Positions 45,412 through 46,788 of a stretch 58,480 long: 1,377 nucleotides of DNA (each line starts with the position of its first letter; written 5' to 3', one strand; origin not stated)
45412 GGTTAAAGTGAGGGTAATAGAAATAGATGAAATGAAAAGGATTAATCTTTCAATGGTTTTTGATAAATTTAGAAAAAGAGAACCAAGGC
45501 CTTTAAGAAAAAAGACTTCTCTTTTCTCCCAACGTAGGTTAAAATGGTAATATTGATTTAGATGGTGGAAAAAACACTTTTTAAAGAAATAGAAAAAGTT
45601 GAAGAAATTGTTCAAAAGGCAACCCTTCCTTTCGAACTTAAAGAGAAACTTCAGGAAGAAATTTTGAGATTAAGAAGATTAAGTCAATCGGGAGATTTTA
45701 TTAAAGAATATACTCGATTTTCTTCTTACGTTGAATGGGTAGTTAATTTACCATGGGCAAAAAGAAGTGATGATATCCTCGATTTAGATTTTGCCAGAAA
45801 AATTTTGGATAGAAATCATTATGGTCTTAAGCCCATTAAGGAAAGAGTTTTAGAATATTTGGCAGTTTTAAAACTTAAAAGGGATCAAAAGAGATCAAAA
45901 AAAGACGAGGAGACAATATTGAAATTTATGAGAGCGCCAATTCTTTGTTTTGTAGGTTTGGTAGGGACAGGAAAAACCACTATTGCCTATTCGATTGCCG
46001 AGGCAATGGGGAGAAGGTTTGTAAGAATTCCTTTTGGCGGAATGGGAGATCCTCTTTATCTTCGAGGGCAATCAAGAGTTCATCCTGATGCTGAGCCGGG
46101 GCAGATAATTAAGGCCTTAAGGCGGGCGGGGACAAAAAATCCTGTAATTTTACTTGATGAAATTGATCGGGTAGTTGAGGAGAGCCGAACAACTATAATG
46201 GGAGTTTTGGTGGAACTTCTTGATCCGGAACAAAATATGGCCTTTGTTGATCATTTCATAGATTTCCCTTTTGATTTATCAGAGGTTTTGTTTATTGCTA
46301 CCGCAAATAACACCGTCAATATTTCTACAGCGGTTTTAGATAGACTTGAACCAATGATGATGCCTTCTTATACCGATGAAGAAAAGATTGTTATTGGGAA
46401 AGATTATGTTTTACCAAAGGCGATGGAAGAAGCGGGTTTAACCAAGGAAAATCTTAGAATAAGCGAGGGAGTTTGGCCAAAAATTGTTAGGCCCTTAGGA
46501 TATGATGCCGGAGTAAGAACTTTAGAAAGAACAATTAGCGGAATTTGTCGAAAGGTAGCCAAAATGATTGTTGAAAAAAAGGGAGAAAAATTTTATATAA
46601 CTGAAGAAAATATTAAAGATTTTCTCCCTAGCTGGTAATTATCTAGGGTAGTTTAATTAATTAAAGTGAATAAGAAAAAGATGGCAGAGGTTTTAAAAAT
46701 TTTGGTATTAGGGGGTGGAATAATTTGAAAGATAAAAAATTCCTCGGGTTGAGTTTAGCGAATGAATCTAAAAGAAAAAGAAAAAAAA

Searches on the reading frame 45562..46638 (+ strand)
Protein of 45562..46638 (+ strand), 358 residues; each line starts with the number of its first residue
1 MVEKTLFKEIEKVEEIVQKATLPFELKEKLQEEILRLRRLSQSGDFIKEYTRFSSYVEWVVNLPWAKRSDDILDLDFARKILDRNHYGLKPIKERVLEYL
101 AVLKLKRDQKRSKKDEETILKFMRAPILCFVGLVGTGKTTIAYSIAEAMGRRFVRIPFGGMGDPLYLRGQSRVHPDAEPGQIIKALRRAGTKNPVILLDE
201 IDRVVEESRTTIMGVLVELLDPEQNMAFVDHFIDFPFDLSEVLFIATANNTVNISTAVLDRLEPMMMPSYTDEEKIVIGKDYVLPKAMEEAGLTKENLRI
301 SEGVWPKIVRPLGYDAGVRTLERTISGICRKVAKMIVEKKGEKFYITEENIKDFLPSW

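Call 74: search_protein_families(library=pfam, proteins=[window:45562-46638:+], max_evalue=0.01)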
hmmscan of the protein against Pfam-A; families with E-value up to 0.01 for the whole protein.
window:45562-46638:+ (358 aa): 6 families
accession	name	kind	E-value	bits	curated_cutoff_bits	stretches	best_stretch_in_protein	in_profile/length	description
PF00004.35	AAA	-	2.3e-18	67.4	21.2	1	128-264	1-125/131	ATPase family associated with various cellular activities (AAA)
PF22667.2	Lon_lid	-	1.2e-14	54.1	27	1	289-342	1-54/57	Lon protease AAA+ ATPase lid domain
PF07728.20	AAA_5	-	5.3e-07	30.2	22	1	128-261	2-138/139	AAA domain (dynein-related subfamily)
PF13401.12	AAA_22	-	0.00017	22.3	27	1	125-221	5-109/130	AAA domain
PF13191.12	AAA_16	-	0.005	17.8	32.6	0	181-228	119-166/167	AAA ATPase domain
PF13173.12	AAA_14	-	0.0055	17.2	27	0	126-210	3-75/129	AAA domain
